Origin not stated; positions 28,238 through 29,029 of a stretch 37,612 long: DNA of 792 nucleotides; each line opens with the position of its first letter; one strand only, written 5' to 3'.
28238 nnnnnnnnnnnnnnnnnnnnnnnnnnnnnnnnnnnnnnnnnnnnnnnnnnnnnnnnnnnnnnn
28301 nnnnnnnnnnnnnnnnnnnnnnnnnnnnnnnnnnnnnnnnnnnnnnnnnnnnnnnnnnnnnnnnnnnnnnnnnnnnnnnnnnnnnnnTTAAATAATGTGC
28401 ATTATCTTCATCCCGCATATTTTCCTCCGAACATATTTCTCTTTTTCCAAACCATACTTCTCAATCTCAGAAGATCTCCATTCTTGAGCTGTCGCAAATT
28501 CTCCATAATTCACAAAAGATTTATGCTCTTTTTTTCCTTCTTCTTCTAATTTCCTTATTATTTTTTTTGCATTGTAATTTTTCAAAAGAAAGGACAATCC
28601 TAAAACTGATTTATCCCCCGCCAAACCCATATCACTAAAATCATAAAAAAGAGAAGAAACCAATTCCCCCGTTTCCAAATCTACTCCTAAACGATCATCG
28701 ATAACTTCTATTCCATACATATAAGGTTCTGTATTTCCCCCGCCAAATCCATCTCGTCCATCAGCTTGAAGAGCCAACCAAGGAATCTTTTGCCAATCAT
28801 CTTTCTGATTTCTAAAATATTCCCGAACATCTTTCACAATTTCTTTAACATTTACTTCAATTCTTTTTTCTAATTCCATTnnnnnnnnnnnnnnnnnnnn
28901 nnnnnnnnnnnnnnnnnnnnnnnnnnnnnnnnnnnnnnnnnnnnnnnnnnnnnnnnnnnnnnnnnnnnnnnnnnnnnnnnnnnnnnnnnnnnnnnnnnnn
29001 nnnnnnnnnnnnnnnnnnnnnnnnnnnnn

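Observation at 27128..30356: Tightly coupled six-gene operon of proteins with no recognised domain, bracketed by paralogs, with a divergent dedicated regulator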

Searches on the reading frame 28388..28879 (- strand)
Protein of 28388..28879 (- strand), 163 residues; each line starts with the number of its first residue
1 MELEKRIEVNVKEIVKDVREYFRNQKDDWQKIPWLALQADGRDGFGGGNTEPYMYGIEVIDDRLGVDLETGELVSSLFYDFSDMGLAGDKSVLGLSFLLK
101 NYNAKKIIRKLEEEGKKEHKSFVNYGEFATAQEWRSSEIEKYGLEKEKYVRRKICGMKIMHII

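Call 3: search_protein_families(library=pfam, proteins=[window:28388-28879:-], max_evalue=1)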
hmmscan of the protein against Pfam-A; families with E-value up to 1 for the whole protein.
window:28388-28879:- (163 aa): 0 families

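Call 4: search_protein_families(library=phrogs, proteins=[window:28388-28879:-], max_evalue=1)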
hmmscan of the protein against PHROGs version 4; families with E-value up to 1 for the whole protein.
window:28388-28879:- (163 aa): 1 family
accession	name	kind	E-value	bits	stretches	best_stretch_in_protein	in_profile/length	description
phrog_25871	-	unknown function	0.00076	20.5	1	12-144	11-146/153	-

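Call 8: search_protein_families(library=padloc, proteins=[window:28388-28879:-], max_evalue=1)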
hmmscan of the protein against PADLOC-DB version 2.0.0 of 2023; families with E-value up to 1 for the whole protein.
window:28388-28879:- (163 aa): 0 families

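Call 9: search_protein_families(library=ncbifam, proteins=[window:28388-28879:-], max_evalue=1)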
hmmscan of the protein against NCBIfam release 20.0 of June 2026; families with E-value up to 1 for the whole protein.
window:28388-28879:- (163 aa): 1 family
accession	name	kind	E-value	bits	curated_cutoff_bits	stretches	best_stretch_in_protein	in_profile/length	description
NF052619.1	ChiD_Serratia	equivalog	0.13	11.2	750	1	11-45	331-366/416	chitinase ChiD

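Call 12: find_encoding_contigs(protein=window:28388-28879:-, flank=10000)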
Protein window:28388-28879:- (163 aa): 6 contigs read that carry it; 4 places shown.
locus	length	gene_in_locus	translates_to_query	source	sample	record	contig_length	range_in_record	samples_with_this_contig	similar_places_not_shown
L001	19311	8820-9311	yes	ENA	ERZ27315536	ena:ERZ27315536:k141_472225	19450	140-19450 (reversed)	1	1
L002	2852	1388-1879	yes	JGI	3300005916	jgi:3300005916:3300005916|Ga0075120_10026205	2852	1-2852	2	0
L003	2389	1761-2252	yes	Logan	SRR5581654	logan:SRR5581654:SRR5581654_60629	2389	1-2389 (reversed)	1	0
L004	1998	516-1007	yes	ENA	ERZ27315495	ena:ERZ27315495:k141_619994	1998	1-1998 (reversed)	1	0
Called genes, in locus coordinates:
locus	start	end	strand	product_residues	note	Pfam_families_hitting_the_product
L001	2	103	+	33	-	?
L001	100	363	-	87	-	-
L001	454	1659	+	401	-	PF04894:Nre_N, PF04895:Nre_C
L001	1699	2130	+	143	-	-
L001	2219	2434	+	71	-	-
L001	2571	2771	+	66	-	-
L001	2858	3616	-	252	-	PF01978:TrmB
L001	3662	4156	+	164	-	-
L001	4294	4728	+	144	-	-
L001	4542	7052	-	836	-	PF01751:Toprim, PF01131:Topoisom_bac, PF01396:Zn_ribbon_Top1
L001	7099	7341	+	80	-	-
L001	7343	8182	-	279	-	-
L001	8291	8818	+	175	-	-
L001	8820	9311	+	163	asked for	-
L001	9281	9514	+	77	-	-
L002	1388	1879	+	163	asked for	-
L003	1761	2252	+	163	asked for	-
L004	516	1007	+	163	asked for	-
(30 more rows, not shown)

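Call 14: find_homologous_proteins(query=window:28388-28879:-, max_evalue=0.01)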
Query window:28388-28879:- (163 aa): 9 proteins with E <= 0.01 among 60 candidates.
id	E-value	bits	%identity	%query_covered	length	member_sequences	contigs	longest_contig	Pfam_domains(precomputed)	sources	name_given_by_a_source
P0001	7.1e-103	360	100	100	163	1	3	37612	-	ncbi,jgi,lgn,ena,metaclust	metaclust:\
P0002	8.6e-42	161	54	94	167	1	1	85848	-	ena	-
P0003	1.2e-14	73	35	94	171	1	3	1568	-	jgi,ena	-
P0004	8.1e-14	70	38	92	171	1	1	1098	-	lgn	-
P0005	4.4e-13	68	34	96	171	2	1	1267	-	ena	-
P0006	8.7e-13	67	36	89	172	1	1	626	-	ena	-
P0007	8.6e-11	60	30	96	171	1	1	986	-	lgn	-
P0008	3.4e-10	58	31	92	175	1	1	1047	-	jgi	jgi:hypothetical protein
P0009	6.4e-10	57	31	97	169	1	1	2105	-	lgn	-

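Call 15: find_encoding_contigs(protein=P0002, flank=10000)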
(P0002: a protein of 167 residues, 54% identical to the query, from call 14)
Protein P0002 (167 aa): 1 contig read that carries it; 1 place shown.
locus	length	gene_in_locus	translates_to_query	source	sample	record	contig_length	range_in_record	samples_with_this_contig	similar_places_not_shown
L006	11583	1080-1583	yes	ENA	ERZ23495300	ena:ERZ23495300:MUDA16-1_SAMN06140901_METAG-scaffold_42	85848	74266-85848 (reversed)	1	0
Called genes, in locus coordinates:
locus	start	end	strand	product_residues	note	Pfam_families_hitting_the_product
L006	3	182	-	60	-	?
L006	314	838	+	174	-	-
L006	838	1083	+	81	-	-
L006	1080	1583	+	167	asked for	-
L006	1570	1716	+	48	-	-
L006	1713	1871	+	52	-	-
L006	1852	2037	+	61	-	-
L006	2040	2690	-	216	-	PF00149:Metallophos, PF12850:Metallophos_2, PF14582:Metallophos_3 (faint)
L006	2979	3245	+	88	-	PF22665:WHD_DUF6293 (faint)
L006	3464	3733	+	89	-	PF00011:HSP20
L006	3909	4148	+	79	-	-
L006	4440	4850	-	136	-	PF24963:DUF7768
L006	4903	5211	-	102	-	PF07282:Cas12f1-like_TNB (faint), PF13248:Zn_ribbon_3 (faint), PF21349:RUBY_RBDX (faint), PF01096:Zn_ribbon_TFIIS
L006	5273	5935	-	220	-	-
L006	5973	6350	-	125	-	-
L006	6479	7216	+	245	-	-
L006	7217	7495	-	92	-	PF00050:Kazal_1 (weak)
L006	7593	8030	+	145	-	PF10107:Endonuc_Holl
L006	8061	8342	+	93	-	-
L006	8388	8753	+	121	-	-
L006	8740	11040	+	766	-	PF02359:CDC48_N, PF02933:CDC48_2 (weak), PF05496:RuvB_N (weak), PF00004:AAA, PF07724:AAA_2 (weak), PF17862:AAA_lid_3, PF00004:AAA, PF17862:AAA_lid_3, +25 more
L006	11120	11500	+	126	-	PF00011:HSP20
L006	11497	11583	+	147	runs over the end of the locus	PF11969:DcpS_C, PF01230:HIT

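Call 16: find_encoding_contigs(protein=P0009, flank=10000)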
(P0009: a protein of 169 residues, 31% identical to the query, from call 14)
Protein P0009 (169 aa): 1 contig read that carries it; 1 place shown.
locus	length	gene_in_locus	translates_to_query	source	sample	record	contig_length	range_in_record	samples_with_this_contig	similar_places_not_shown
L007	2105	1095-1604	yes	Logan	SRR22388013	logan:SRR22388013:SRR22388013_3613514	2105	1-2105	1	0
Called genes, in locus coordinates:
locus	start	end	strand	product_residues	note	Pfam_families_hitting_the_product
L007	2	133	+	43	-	?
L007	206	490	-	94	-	-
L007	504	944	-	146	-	-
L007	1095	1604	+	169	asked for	-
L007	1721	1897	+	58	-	-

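Call 33: search_protein_representatives(alignment_id=A2)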
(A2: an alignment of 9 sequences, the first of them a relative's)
Query: 9 sequences, 171 profile positions. Proteins with E-value up to 0.001 (for the whole library): 543; up to 1e-10: 397; up to 1e-30: 77. The best 150 are listed.
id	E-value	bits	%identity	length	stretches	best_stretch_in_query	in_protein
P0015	5.8e-58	211.9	-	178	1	3-169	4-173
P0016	7.7e-57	208.3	-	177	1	7-171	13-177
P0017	1.9e-55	203.7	-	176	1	3-171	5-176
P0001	2.4e-55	203.4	-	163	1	3-162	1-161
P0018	3.7e-54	199.5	-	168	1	6-170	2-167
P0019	1.1e-46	175.2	-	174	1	6-163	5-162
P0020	4.3e-46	173.3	-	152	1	8-151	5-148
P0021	1.1e-45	172.0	-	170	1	8-158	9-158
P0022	7.7e-43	162.7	-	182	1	5-148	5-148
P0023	2.3e-42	161.1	-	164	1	9-171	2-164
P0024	4.0e-42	160.4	-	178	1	3-169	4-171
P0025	5.2e-42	160.0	-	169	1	7-154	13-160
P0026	9.1e-42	159.2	-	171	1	8-148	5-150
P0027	1.3e-41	158.7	-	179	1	4-165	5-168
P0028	1.4e-41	158.6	-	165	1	12-147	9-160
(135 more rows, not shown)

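Call 36: search_protein_families(library=pfam, alignment_id=A3, max_evalue=0.01)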
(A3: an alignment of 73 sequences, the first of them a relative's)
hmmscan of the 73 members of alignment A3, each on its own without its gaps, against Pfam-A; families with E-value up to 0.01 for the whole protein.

A. member 1, P0001 (163 aa): 0 families

B. families by the number of members that match (of 73 scanned): 2 families
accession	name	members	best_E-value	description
PF00250.24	Forkhead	1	0.0041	Forkhead domain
PF08593.16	Mug135_C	1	0.0045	Mug135-like, C-terminal domain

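Call 37: search_solved_structures(query=A3, max_evalue=1, show_alignments=2)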
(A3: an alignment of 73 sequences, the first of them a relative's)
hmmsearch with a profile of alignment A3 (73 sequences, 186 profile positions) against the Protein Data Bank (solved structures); distinct sequences matched with E-value up to 1: 3.
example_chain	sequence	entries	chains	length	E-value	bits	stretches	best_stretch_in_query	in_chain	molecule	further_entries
5y82_D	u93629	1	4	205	0.04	16.9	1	53-91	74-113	Membrane protein insertase YidC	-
6y86_A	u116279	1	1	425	0.12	15.3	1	53-92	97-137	Membrane protein insertase YidC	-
5y83_A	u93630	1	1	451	0.21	14.6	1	53-89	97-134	Membrane protein insertase YidC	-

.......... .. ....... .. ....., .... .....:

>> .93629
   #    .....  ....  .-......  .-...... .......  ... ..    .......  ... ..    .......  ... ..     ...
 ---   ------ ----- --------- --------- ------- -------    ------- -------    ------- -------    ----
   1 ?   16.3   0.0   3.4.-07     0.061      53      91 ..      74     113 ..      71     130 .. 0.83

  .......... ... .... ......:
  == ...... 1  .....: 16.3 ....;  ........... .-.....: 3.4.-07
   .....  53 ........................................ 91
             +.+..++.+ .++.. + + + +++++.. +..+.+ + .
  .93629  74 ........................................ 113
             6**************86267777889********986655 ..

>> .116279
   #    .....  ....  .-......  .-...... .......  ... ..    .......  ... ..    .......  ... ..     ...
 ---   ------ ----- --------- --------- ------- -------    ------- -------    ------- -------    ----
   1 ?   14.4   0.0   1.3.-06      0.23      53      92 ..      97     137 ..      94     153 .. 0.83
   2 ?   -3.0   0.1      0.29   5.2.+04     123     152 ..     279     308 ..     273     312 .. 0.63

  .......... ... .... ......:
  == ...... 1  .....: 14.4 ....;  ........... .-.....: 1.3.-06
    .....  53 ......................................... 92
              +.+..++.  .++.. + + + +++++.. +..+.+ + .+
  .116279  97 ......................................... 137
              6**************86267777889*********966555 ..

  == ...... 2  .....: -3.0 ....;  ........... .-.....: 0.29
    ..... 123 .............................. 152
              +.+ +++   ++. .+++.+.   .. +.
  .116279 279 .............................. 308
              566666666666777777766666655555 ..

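Call 38: search_protein_families(library=phrogs, alignment_id=A3, max_evalue=0.001)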
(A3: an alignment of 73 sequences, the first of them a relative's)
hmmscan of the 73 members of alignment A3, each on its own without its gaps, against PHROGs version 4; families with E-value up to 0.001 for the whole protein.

A. member 1, P0001 (163 aa): 1 family
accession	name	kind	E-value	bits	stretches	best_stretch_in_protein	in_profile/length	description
phrog_25871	-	unknown function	0.00076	20.5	0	12-144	11-146/153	-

B. families by the number of members that match (of 73 scanned): 1 family
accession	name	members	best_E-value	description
phrog_25871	-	73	9.1e-24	-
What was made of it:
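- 28388..28879 (-): g2, 163 aa, member of the uncharacterised family phrog_25871 (family B). All 73 sampled members hit phrog_25871 (call 38).
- On PHROG 25871 (uncharacterised phage protein family) - g2: All 73 sampled homologues hit it, best 9e-24 (call 38).
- Checked: The one exception to 'no recognised domain' is g2, which matches PHROG 25871 (unknown function) over its full length (calls 4, 38).
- g2 belongs to a PHROG family (call 38).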

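Call 40: search_dna_similar(query=P0003, collection=phages, mode=protein, max_evalue=0.001, max_rows=30)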
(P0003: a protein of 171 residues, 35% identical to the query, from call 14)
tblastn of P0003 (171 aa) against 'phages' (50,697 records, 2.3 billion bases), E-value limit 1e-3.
Records with a match: 17; places in all: 17; records where one place covers at least 80% of the query: 17.
Best place of each record, by identity: <60% 17.
By first word of the organism name: Rhizobium 10; Sinorhizobium 7.
By host as written in the record: Sinorhizobium meliloti 7; Rhizobium sp. N941 2; Rhizobium phaseoli INC1-2 2; R. phaseoli INC 1-2 1; R. phaseoli S20 1; Rhizobium phaseoli T2_3 1; Rhizobium phaseoli T3_6 1; Rhizobium leg. CIAT894 1; and 1 more.
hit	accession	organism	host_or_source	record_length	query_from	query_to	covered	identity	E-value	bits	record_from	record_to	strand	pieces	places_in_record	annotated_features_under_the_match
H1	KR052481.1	Sinorhizobium phage phiM19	Sinorhizobium meliloti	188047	17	154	81%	34.3%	2e-15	78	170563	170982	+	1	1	hypothetical protein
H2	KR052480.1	Sinorhizobium phage phiM7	Sinorhizobium meliloti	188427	17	154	81%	34.3%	2e-15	78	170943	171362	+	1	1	hypothetical protein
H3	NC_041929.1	Sinorhizobium phage phiM7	Sinorhizobium meliloti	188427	17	154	81%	34.3%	2e-15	78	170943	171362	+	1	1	hypothetical protein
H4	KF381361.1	Sinorhizobium phage phiM12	Sinorhizobium meliloti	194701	17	154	81%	34.3%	2e-15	78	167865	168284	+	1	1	hypothetical protein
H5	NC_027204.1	Sinorhizobium phage phiM12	Sinorhizobium meliloti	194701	17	154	81%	34.3%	2e-15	78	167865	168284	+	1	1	hypothetical protein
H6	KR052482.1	Sinorhizobium phage phiN3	Sinorhizobium meliloti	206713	17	154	81%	34.3%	2e-15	78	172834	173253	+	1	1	hypothetical protein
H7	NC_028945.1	Sinorhizobium phage phiN3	Sinorhizobium meliloti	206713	17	154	81%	34.3%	2e-15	78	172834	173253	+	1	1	hypothetical protein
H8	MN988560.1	Rhizobium phage RHph_TM21B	R. phaseoli INC 1-2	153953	5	155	88%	28.5%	2e-16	81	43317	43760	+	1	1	hypothetical protein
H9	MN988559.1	Rhizobium phage RHph_TM39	R. phaseoli S20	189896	5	155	88%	28.5%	2e-16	81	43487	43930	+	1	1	hypothetical protein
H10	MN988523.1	Rhizobium phage RHph_TM2_3B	Rhizobium phaseoli T2_3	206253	5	155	88%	28.5%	2e-16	81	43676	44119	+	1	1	hypothetical protein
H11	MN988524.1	Rhizobium phage RHph_TM3_3_6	Rhizobium phaseoli T3_6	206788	5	155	88%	28.5%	2e-16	81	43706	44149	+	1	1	hypothetical protein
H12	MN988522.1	Rhizobium phage RHph_TM40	Rhizobium leg. CIAT894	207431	5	155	88%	28.5%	2e-16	81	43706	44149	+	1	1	hypothetical protein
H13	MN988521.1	Rhizobium phage RHph_TM30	Rhizobium sp. N941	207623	5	155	88%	28.5%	2e-16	81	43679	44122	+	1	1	hypothetical protein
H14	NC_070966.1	Rhizobium phage RHph_TM30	Rhizobium sp. N941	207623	5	155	88%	28.5%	2e-16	81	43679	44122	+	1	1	hypothetical protein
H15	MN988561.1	Rhizobium phage RHph_TM61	R. etli NXC12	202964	12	155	84%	29.9%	1e-16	82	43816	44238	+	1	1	hypothetical protein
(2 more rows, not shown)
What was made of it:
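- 28388..28879 (-): Homologues occur in Sinorhizobium and Rhizobium phages (call 40).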

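Call 41: get_annotated_region(hit=H5, flank=4000)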
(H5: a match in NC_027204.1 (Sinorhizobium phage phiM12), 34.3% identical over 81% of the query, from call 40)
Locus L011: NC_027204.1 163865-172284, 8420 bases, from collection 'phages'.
description: Sinorhizobium phage phiM12, complete genome.
organism: Sinorhizobium phage phiM12 (NCBI taxid 1357423)
taxonomy: Viruses; Duplodnaviria; Heunggongvirae; Uroviricota; Caudoviricetes; Emdodecavirus; Emdodecavirus M12
host: Sinorhizobium meliloti; source: -; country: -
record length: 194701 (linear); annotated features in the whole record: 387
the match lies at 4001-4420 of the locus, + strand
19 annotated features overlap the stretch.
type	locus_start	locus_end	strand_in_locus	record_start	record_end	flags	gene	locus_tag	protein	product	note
CDS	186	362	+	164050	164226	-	-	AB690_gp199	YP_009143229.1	hypothetical protein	-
CDS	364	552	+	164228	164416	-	-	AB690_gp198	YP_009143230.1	hypothetical protein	-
CDS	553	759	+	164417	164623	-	-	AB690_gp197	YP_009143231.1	hypothetical protein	-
CDS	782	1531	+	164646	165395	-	pnuC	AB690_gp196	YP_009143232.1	PnuC-like nicotinamide mononucleotide transport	contains domain NMN_transporter[pfam04973], Nicotinamide mononucleotide transporter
CDS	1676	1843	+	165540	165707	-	-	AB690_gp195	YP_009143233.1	hypothetical protein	-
CDS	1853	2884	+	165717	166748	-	-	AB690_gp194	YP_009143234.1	nicotinamide-nucleotide adenylyltransferase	contains domain NadR[COG3172], Predicted ATPase/kinase involved in NAD metabolism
CDS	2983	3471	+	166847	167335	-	-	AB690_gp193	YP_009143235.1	hypothetical protein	-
CDS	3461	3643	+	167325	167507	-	-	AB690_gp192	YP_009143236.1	hypothetical protein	-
CDS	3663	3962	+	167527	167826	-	-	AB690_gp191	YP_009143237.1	HNH endonuclease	contains domain HNHc[cd00085], HNH nucleases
CDS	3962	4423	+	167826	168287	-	-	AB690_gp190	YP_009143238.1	hypothetical protein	-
CDS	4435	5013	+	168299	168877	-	-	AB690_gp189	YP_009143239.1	pyrophosphatase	contains domain NTP-PPase_u5[cd11542], nucleoside triphosphate pyrophosphohydrolase MazG-like domain found in a group ...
CDS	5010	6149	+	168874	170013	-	-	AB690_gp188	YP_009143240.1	DNA ligase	contains domain adenylation_kDNA_ligase_like[cd07896], adenylation domain of kDNA ligases and similar proteins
CDS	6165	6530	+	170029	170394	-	-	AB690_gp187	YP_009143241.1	hypothetical protein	-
CDS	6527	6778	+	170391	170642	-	-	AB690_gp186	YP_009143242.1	hypothetical protein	-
CDS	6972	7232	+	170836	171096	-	-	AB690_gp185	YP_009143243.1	hypothetical protein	-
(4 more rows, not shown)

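Call 42: get_annotated_region(hit=H14, flank=4000)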
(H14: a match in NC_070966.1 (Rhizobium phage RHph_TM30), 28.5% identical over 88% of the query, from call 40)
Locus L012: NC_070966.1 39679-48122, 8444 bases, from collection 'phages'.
description: Rhizobium phage RHph_TM30, complete genome.
organism: Rhizobium phage RHph_TM30 (NCBI taxid 2509764)
taxonomy: Viruses; Duplodnaviria; Heunggongvirae; Uroviricota; Caudoviricetes; Kleczkowskaviridae; Cuauhnahuacvirus; Cuauhnahuacvirus TM30
host: Rhizobium sp. N941; source: agricultural lands; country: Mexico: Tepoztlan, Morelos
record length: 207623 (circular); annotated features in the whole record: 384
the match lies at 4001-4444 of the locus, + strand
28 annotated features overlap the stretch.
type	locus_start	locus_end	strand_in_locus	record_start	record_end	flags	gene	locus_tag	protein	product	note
CDS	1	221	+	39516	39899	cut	-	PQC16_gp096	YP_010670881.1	hypothetical protein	-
CDS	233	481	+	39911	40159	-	-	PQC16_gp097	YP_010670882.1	hypothetical protein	-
CDS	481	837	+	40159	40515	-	-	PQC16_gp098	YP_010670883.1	hypothetical protein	-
CDS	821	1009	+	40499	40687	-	-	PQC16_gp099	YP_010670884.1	hypothetical protein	-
CDS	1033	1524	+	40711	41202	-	-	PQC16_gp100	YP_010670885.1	hypothetical protein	-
CDS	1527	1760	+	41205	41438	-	-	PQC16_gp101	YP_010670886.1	hypothetical protein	-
CDS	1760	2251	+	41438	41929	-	-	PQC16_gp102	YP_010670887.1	hypothetical protein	-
CDS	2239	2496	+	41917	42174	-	-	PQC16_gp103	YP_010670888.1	hypothetical protein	-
CDS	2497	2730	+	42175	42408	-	-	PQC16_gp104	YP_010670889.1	hypothetical protein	-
CDS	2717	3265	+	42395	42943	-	-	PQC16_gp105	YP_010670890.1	2OG-Fe(II) oxygenase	-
CDS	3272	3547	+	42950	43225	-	-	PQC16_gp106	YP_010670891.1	hypothetical protein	-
CDS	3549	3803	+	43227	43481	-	-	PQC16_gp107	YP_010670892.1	hypothetical protein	-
CDS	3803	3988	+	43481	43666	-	-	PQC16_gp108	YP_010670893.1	hypothetical protein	-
CDS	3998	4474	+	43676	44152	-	-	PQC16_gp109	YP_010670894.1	hypothetical protein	-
CDS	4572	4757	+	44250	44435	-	-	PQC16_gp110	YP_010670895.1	hypothetical protein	-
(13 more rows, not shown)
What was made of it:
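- Closest known: Hyperplastic accessory or early-gene regions of large phages. Same: Both consist of runs of overlapping small ORFs of unknown function with fast turnover, and they share one family (phrog_25871) (calls 38, 40-42).
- The packing of many tiny overlapping genes resembles the accessory regions of phages (calls 41, 42).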

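Call 48: predict_structure(alignment_id=A3)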
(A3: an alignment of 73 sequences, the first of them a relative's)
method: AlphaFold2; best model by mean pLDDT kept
length: 163 residues; sequences in the alignment: 73
mean_pLDDT: 91.2   pTM: 0.85
mean pLDDT of the five models: 91.2, 90.9, 90.0, 89.9, 89.7
residues with pLDDT >= 90: 125; 70-90: 23; 50-70: 12; < 50: 3
segments of 3 or more residues with pLDDT < 50: 161-163
pLDDT, mean of each block of 10 residues (from residue 1): 93 98 98 97 82 95 95 88 90 97 97 94 89 95 95 67 48
secondary structure, 60 per line:
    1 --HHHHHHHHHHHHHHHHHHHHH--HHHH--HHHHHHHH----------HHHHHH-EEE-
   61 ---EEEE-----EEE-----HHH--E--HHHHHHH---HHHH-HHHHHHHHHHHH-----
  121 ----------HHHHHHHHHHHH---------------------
elements in order: H3-23 H26-29 H32-39 H50-55 E57-59 E64-67 E73-75 H89-95 H99-102 H104-115 H131-142

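Call 53: fold_search(model_id=the predicted structure, library=pdb)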
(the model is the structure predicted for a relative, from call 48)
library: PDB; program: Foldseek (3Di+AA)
matches with E <= 10: 2; with E <= 0.001: 0
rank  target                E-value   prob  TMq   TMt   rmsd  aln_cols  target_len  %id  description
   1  8jzc                  9.0e+00  0.01  0.14  0.13  12.0       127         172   10  Crystal structure of Geobacillus stearothermophilus NarJ (released 2024-05-15)
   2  1x2g_B                9.5e+00  0.01  0.14  0.09  14.9       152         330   12  Crystal Structure of Lipate-Protein Ligase A from Escherichia coli (released 2005-08-02)
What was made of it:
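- Tried and rejected: The PDB search found nothing with E<9 (call 53).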

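Call 69: find_related_loci(query=A2, collection=viral_contigs, flank=6000)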
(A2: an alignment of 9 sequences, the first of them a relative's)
Query A2 (163 aa) in viral_contigs; peptide patterns used: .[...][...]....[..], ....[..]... (x = any residue, [..] = any of these).
99 stretches matched a pattern; 1 encode a relative of the query (tblastn E <= 1e-3); 1 distinct loci.
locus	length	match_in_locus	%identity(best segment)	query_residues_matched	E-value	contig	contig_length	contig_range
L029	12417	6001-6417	25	7-142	1e-8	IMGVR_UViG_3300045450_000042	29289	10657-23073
